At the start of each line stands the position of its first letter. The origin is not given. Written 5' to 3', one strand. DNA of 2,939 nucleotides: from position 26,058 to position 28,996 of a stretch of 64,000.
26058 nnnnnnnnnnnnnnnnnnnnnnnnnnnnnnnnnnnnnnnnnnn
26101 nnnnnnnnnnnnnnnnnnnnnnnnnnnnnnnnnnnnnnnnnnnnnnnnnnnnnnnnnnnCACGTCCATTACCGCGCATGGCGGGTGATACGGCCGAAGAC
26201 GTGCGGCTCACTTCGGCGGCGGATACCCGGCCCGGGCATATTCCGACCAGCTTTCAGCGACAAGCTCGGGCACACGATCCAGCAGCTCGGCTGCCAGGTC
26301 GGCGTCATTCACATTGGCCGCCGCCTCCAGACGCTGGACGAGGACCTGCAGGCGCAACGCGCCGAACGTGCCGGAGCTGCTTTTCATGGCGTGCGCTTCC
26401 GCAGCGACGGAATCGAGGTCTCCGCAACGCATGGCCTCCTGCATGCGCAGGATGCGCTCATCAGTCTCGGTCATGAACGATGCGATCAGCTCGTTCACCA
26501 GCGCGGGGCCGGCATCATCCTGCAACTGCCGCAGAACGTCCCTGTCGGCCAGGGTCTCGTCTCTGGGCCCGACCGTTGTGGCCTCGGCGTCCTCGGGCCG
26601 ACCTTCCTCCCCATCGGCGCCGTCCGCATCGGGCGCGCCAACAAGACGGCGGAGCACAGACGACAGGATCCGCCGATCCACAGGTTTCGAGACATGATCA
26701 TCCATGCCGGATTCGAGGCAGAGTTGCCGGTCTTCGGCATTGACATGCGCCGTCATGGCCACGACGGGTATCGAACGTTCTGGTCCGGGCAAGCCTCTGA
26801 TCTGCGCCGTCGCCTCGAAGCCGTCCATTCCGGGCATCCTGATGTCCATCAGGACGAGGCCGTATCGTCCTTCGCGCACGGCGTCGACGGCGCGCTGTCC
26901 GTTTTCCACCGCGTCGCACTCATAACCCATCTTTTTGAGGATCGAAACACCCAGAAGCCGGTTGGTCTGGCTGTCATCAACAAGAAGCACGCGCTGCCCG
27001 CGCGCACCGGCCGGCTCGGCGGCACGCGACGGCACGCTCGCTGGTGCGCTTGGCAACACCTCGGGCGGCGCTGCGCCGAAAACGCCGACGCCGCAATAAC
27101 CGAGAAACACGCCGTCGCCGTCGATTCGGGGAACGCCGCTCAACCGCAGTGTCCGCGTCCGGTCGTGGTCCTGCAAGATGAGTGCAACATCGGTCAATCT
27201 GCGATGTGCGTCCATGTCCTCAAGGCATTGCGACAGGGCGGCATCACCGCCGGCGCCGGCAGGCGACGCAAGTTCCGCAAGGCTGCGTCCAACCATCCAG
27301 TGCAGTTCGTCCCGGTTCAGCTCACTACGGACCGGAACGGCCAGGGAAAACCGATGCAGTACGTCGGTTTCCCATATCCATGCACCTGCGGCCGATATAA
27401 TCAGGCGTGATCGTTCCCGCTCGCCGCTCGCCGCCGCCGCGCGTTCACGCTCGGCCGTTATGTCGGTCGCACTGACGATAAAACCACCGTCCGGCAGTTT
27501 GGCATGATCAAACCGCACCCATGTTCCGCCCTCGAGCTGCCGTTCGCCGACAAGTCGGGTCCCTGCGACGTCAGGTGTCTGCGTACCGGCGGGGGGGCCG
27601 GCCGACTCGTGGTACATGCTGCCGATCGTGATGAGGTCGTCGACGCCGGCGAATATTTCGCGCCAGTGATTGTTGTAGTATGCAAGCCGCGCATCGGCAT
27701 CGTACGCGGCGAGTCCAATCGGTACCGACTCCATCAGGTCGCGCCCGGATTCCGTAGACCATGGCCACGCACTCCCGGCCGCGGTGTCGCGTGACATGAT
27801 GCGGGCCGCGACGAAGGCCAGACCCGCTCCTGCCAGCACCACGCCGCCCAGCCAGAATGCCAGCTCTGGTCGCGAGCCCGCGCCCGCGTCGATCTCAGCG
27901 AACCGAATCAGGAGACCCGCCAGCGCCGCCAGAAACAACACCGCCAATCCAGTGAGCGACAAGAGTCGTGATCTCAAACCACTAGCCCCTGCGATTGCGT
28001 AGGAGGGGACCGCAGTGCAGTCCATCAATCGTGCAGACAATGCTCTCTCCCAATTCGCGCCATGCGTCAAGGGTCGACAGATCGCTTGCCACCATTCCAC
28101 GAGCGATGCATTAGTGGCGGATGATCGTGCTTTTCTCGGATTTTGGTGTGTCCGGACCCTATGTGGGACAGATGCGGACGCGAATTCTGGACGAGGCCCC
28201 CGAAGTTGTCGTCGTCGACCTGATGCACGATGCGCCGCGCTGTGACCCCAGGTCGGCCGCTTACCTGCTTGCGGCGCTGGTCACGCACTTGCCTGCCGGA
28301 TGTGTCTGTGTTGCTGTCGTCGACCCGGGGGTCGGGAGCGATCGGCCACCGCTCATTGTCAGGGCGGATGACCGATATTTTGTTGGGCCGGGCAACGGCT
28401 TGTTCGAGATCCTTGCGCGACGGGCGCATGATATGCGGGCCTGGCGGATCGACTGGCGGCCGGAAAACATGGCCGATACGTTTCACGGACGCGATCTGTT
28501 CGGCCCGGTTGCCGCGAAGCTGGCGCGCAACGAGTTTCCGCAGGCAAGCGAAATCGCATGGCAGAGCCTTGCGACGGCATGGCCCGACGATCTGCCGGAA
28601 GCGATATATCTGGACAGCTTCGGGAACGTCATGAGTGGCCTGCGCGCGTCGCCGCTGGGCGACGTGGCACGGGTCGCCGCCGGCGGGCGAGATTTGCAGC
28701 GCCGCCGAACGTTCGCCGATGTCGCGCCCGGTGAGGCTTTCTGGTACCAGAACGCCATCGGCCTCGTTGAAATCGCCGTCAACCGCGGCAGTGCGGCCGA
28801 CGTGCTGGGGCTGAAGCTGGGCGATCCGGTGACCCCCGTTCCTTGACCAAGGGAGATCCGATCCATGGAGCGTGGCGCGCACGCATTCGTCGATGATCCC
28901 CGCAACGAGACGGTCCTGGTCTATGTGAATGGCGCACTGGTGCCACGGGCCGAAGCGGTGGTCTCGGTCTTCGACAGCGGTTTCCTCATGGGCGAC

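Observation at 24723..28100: Kinase-less PAS-PAS-REC-HPt membrane protein convergent with a LuxO-like sigma-54 activator: candidate split four-step phosphorelay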

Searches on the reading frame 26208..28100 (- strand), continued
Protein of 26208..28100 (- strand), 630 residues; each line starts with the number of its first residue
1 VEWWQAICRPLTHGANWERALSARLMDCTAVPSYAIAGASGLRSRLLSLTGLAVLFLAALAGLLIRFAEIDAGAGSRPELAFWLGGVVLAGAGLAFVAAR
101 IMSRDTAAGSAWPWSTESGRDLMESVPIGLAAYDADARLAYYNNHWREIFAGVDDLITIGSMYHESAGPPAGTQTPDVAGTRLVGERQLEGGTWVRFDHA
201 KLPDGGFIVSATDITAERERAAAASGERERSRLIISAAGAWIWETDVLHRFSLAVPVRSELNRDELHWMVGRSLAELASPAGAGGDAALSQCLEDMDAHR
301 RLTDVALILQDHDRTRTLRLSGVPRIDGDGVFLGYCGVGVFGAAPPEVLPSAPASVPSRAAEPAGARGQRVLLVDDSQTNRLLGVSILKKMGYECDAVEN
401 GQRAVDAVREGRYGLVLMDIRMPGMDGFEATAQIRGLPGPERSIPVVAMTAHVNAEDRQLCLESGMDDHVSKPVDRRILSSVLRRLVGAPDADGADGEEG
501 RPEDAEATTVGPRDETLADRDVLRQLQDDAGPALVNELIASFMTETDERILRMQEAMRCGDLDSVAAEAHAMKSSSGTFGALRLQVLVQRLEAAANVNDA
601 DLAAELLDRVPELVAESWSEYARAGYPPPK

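Call 55: fold_search(model_id=the predicted structure, library=pdb)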
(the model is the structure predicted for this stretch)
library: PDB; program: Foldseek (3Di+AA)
matches with E <= 10: 1315; with E <= 0.001: 522
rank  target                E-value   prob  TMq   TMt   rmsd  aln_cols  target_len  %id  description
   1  7qz2_B                2.2e-09  1.00  0.19  0.86   2.2       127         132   39  Crystal structure of GacS D1 domain in complex with BeF3- (released 2022-07-06)
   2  8phn                  2.9e-09  1.00  0.18  0.87   1.7       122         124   41  Receiver domain from hybrid Histidine Kinase 3 from Chaetomium thermophilum (released 2024-07-03)
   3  7qzo_B                3.3e-09  1.00  0.19  0.86   2.0       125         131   39  Crystal structure of GacS D1 domain (released 2022-07-06)
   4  7c1j                  1.4e-08  1.00  0.19  0.90   2.0       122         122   38  Crystal structure of the receiver domain of sensor histidine kinase PA1611 (PA1611REC) from Pseudomonas aeruginosa PAO1  (released 2020-11-04)
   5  7qz2_A                1.8e-08  1.00  0.19  0.86   2.0       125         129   39  Crystal structure of GacS D1 domain in complex with BeF3- (released 2022-07-06)
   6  7cfw                  2.7e-08  1.00  0.19  0.90   1.7       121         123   38  Crystal structure of the receiver domain of sensor histidine kinase PA1611 (PA1611REC) from Pseudomonas aeruginosa PAO1  (released 2020-11-04)
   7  1oxk_B                7.9e-08  1.00  0.18  0.83   2.0       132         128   32  Complex between YPD1 and SLN1 response regulator domain in space group P3(2) (released 2003-12-16)
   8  9g85_B                8.7e-08  1.00  0.18  0.26   1.4       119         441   37  Structure of Response regulator PleD in complex with c-diGMP and ppGpp (released 2025-08-06)
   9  1w25_A                1.3e-07  1.00  0.18  0.26   1.2       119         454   35  Response regulator PleD in complex with c-diGMP (released 2004-11-18)
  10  5kbx_B                1.5e-07  1.00  0.18  0.74   4.2       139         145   29  Co-crystal structure of the Saccharomyces cerevisiae histidine phosphotransfer signaling protein Ypd1 and the receiver (released 2017-06-07)
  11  3gt7                  2.0e-07  1.00  0.18  0.81   6.8       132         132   32  CRYSTAL STRUCTURE OF SIGNAL RECEIVER DOMAIN OF SIGNAL TRANSDUCTION HISTIDINE KINASE FROM Syntrophus aciditrophicus (released 2009-04-14)
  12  4h60                  2.1e-07  1.00  0.18  0.89   1.6       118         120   27  High resolution structure of Vibrio cholerae chemotaxis protein CheY4 crystallized in low pH (4.0) condition (released 2013-08-07)
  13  1mb3                  2.2e-07  1.00  0.17  0.88   1.5       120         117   31  CRYSTAL STRUCTURE OF THE RESPONSE REGULATOR DIVK AT PH 8.5 IN COMPLEX WITH MG2+ (released 2002-12-04)
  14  1e6l                  2.6e-07  1.00  0.18  0.86   1.9       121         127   30  Two-component signal transduction system D13A mutant of CheY (released 2001-03-05)
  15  9g85_C                2.7e-07  1.00  0.18  0.26   1.4       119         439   37  Structure of Response regulator PleD in complex with c-diGMP and ppGpp (released 2025-08-06)
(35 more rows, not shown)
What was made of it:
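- Checked: Foldseek top hits are receiver domains of GacS, PA1611 and Sln1 (call 55).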

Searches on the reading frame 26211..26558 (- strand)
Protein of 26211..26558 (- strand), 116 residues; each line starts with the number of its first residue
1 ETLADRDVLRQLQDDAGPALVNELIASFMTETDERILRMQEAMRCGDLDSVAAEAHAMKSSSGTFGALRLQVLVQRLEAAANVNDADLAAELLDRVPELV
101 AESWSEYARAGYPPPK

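Call 35: search_solved_structures(query=window:26211-26558:-, max_evalue=10, show_alignments=1)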
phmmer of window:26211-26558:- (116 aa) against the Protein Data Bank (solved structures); distinct sequences matched with E-value up to 10: 16.
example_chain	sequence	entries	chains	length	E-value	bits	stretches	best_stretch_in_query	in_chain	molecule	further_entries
7c1i_A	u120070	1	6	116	2e-05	28.2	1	9-96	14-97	Histidine kinase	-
4pac_A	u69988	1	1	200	4.4e-05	27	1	9-78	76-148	Histidine-containing phosphotransfer protein 2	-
6ff6_A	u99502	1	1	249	0.00023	24.7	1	33-79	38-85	BRIC1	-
4g78_A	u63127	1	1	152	0.0008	23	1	8-72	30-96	Histidine phosphotransfer protein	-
3us6_A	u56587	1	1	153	0.0019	21.8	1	9-71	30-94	Histidine-containing Phosphotransfer Protein type 1, MtHPt1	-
9h6e_C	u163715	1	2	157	0.0027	21.3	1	9-71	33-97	Histidine-containing phosphotransfer protein 1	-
4euk_B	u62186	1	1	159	0.0027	21.3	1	9-71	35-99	Histidine-containing phosphotransfer protein 1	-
1a0b_A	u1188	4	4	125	0.0064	20.1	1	1-80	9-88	AEROBIC RESPIRATION CONTROL SENSOR PROTEIN ARCB | ARCB | HPT DOMAIN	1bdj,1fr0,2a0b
1wn0_A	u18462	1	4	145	0.0087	19.7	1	8-74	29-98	histidine-containing phosphotransfer protein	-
1yvi_A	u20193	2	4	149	0.024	18.2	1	8-73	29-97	histidine-containing phosphotransfer protein | Histidine-containing phosphotransfer protein 1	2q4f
8rqj_B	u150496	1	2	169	0.044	17.4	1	23-80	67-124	HPt domain-containing protein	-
8pbw_B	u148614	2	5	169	0.044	17.4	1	23-80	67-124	HPt domain-containing protein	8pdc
1y6d_A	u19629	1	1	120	0.08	16.6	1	7-84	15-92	Phosphorelay protein luxU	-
8c5v_C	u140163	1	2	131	0.39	14.4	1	29-78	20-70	Chemotaxis protein CheA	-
8rqg_B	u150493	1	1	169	0.61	13.7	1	23-80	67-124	Histidine-containing phosphotransfer protein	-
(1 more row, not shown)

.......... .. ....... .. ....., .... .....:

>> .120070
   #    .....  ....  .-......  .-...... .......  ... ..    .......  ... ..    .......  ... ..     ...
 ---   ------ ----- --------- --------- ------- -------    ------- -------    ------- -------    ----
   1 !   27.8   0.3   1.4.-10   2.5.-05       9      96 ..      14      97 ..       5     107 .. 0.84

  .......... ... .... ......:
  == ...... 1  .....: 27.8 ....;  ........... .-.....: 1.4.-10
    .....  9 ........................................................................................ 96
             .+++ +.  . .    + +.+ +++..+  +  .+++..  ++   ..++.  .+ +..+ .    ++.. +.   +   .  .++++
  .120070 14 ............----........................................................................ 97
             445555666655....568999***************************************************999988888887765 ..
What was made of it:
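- On LuxU-type HPt partner of LuxO: Window HPt against 1Y6D gives E 0.08 (call 35).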

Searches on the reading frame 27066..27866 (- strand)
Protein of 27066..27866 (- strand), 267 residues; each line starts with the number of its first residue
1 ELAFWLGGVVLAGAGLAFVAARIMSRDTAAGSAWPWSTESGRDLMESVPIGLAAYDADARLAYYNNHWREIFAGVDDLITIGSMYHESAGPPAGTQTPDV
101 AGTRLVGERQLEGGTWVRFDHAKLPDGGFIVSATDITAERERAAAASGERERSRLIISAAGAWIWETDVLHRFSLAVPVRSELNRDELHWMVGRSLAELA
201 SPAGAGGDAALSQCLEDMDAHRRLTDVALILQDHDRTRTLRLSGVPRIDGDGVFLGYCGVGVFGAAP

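Call 66: search_protein_representatives(protein=window:27066-27866:-)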
Query: 267 residues. Proteins with E-value up to 0.001 (for the whole library): 2620; up to 1e-10: 451; up to 1e-30: 15. The best 150 are listed.
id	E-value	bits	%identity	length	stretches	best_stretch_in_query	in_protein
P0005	4.9e-97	340.7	62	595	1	2-266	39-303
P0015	3.5e-58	213.3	63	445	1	106-267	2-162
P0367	1.4e-49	185.1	43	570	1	3-266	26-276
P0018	5.0e-49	183.3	48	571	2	105-264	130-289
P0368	4.2e-46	173.7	31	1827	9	41-141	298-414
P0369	1.7e-45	171.7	31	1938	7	109-262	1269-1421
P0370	1.9e-38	148.6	29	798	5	133-263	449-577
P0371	2.2e-38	148.4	30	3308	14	99-261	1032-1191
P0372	6.9e-38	146.8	30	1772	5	107-262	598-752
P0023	3.3e-36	141.3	43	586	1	3-266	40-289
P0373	3.2e-34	134.7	34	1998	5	43-260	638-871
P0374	1.5e-33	132.5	34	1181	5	128-264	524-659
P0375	7.7e-32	126.9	28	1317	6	128-261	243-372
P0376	7.8e-32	126.9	29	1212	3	111-263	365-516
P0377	3.1e-31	125.0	33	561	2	45-262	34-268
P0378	9.3e-30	120.1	29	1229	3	43-262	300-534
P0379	1.1e-29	119.9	30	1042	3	47-261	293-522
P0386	5.7e-27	111.0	30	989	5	10-261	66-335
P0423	1.3e-20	90.1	29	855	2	3-261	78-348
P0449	1.3e-18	83.5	32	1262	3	99-260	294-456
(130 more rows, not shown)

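Call 67: search_protein_families(library=pfam, proteins=[P0386, P0423, P0449, P0378, P0379, P0367, P0377], max_evalue=0.0001)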
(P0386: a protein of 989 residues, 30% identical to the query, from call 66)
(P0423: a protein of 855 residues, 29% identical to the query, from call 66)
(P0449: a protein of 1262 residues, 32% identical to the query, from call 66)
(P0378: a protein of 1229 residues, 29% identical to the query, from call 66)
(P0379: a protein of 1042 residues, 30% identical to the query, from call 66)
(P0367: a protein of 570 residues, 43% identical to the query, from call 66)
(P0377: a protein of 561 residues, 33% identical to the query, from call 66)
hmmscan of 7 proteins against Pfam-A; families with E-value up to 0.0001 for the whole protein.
P0386 (989 aa): 7 families
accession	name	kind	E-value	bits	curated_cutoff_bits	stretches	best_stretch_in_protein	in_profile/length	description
PF12860.13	PAS_7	-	3.3e-70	234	27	4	486-600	1-115/115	PAS fold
PF02518.31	HATPase_c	-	1.2e-29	103.4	26.4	1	864-975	2-110/111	Histidine kinase-, DNA gyrase B-, and HSP90-like ATPase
PF13188.13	PAS_8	-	1.6e-21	75.8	21.8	0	609-653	3-47/65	PAS domain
PF00512.31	HisKA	-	4.2e-20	72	26.9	1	748-817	1-66/66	His Kinase A (phospho-acceptor) domain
PF08448.16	PAS_4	-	2e-19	70.3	23.1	0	486-596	1-109/110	PAS fold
PF00989.32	PAS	-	8.4e-10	39.1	22.6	0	607-646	1-40/113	PAS fold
PF13426.13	PAS_9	-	3.2e-06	27.8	27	0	618-726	2-102/103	PAS domain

P0423 (855 aa): 8 families
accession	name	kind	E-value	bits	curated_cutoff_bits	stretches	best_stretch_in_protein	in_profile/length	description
PF13426.13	PAS_9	-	1.7e-59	198.9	27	4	652-755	1-103/103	PAS domain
PF00989.32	PAS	-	1.9e-55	186.1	22.6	3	644-753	3-113/113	PAS fold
PF08448.16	PAS_4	-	1.1e-53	180.5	23.1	4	397-508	1-109/110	PAS fold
PF08447.18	PAS_3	-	7.3e-31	106.7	25.6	2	665-748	2-87/89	PAS fold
PF12860.13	PAS_7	-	3.4e-25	88.8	27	1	120-231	2-114/115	PAS fold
PF13188.13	PAS_8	-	9.1e-22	76.6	21.8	1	643-683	2-43/65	PAS domain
PF00512.31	HisKA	-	5.1e-10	39.7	26.9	1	776-805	1-30/66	His Kinase A (phospho-acceptor) domain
PF13596.12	PAS_10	-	2.8e-08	34.8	22.1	0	397-505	5-106/106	PAS domain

P0449 (1262 aa): 7 families
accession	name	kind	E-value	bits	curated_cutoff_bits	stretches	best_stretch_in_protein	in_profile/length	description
PF00072.30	Response_reg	-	9.5e-35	119.6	30.2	1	999-1111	1-110/111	Response regulator receiver domain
PF02518.31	HATPase_c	-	2.7e-31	108.7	26.4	1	723-841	1-110/111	Histidine kinase-, DNA gyrase B-, and HSP90-like ATPase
PF12860.13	PAS_7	-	1.7e-29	102.7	27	2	481-595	1-114/115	PAS fold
PF00512.31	HisKA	-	1.3e-18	67.2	26.9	1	612-676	2-66/66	His Kinase A (phospho-acceptor) domain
PF01627.28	Hpt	-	1.8e-12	47.8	24.6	1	1157-1239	1-83/84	Hpt domain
PF13188.13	PAS_8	-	1.5e-09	37.8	21.8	0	475-520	1-42/65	PAS domain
PF08448.16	PAS_4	-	1.9e-06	28.5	23.1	0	355-456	4-101/110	PAS fold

P0378 (1229 aa): 8 families
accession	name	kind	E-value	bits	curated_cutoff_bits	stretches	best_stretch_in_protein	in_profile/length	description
PF00563.25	EAL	-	1.3e-57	195.4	31.3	1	982-1219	3-236/236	EAL domain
PF00990.26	GGDEF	-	3.3e-42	144.4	23.8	1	803-959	1-161/161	Diguanylate cyclase, GGDEF domain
PF12860.13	PAS_7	-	9.7e-27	93.8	27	2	553-668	1-114/115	PAS fold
PF13426.13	PAS_9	-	1.7e-22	80.1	27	1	435-538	2-103/103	PAS domain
PF00989.32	PAS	-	2.1e-22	79.7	22.6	1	434-536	11-113/113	PAS fold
PF08448.16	PAS_4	-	1.2e-20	74.3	23.1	2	434-539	5-108/110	PAS fold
PF13188.13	PAS_8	-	3e-14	52.7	21.8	0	676-727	1-53/65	PAS domain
PF08447.18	PAS_3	-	5.3e-09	36.7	25.6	0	447-532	2-88/89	PAS fold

P0379 (1042 aa): 9 families
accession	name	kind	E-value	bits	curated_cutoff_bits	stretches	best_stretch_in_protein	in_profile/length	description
PF12860.13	PAS_7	-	1.4e-80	267.3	27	3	40-151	2-114/115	PAS fold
PF08448.16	PAS_4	-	5.5e-44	149.3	23.1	4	674-784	1-109/110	PAS fold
PF00989.32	PAS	-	1.5e-37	128.5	22.6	2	673-780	6-113/113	PAS fold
PF02518.31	HATPase_c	-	2.7e-29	102.3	26.4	1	919-1030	2-110/111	Histidine kinase-, DNA gyrase B-, and HSP90-like ATPase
PF13426.13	PAS_9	-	4.3e-25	88.4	27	2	685-782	8-103/103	PAS domain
PF13188.13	PAS_8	-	4.9e-23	80.6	21.8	0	674-709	7-38/65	PAS domain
PF08447.18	PAS_3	-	6e-20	71.8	25.6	2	436-521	2-88/89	PAS fold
PF00512.31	HisKA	-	1e-17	64.4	26.9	1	803-872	1-66/66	His Kinase A (phospho-acceptor) domain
PF17765.7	MLTR_LBD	-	5.1e-06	27.1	26.3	0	295-326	14-45/168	MmyB-like transcription regulator ligand binding domain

P0367 (570 aa): 3 families
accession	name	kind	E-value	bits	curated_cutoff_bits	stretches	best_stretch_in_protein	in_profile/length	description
PF00072.30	Response_reg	-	2.5e-27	95.7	30.2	1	313-424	2-110/111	Response regulator receiver domain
PF01627.28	Hpt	-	8.4e-12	45.6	24.6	1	475-553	1-79/84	Hpt domain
PF12860.13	PAS_7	-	2.8e-07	31.1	27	1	113-153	74-114/115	PAS fold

P0377 (561 aa): 6 families
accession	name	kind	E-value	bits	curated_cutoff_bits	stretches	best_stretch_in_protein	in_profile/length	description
PF12860.13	PAS_7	-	7.9e-49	165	27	2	35-147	2-114/115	PAS fold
PF08448.16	PAS_4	-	3.2e-28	98.6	23.1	2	424-529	5-108/110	PAS fold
PF13426.13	PAS_9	-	1.5e-17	64.2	27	1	425-528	2-103/103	PAS domain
PF00989.32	PAS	-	3.2e-11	43.7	22.6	0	432-526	19-113/113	PAS fold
PF13188.13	PAS_8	-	2.8e-07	30.7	21.8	0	34-61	7-34/65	PAS domain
PF08447.18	PAS_3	-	2.9e-06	27.9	25.6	0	218-262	41-84/89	PAS fold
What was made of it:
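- On Unorthodox (tripartite) histidine kinase: The N-terminal similarity is modest (29%), and the PAS module is common (calls 66, 67).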

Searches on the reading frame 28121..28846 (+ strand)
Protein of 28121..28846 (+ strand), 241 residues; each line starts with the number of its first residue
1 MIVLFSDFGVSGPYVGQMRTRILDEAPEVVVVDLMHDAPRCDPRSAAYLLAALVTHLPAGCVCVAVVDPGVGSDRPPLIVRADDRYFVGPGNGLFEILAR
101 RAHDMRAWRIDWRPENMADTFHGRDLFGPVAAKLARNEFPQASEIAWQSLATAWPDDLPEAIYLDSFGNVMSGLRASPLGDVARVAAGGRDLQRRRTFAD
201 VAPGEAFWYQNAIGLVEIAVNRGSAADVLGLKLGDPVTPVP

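Call 6: search_protein_families(library=pfam, proteins=[window:28121-28846:+], max_evalue=0.001)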
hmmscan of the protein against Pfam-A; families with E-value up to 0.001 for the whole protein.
window:28121-28846:+ (241 aa): 2 families
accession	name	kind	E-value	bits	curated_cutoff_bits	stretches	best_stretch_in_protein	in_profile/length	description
PF01887.21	SAM_HAT_N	-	6.2e-47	159.5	26.3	1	2-138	1-139/145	SAM hydroxide adenosyltransferase N-terminal domain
PF20257.3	SAM_HAT_C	-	1.8e-20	73.5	25.5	1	161-238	3-84/84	SAM hydroxide adenosyltransferase C-terminal domain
